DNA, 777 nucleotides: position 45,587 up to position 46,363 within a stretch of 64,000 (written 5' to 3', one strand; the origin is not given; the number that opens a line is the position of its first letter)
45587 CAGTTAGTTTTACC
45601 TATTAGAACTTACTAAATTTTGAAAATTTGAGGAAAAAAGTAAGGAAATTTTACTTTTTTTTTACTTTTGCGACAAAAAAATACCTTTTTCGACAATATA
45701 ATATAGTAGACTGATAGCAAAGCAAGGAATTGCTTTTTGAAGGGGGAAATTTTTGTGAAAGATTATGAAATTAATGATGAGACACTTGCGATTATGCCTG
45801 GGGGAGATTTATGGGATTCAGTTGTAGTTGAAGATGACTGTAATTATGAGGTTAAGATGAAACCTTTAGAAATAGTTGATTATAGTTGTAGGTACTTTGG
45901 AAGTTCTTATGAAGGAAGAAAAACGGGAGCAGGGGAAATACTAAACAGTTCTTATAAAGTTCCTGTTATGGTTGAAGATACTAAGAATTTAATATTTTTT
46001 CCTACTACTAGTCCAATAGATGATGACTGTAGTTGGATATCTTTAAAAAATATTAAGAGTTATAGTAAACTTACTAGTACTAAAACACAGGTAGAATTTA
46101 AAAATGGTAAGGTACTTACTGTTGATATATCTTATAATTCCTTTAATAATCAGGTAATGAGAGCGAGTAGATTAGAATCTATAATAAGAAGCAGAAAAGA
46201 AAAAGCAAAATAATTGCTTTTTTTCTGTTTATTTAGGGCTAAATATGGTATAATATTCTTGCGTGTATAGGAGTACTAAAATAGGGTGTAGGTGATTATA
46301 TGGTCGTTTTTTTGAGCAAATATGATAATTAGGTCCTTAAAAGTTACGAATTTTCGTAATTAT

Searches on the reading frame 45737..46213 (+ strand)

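Call 48: search_protein_families(library=pfam, proteins=[window:45737-46213:+], max_evalue=0.01)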
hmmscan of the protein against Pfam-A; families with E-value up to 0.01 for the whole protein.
window:45737-46213:+ (158 aa): 1 family
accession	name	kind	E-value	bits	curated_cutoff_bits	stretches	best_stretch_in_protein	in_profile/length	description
PF06338.17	ComK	-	1.2e-48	165.2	22.3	1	8-154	2-151/152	ComK protein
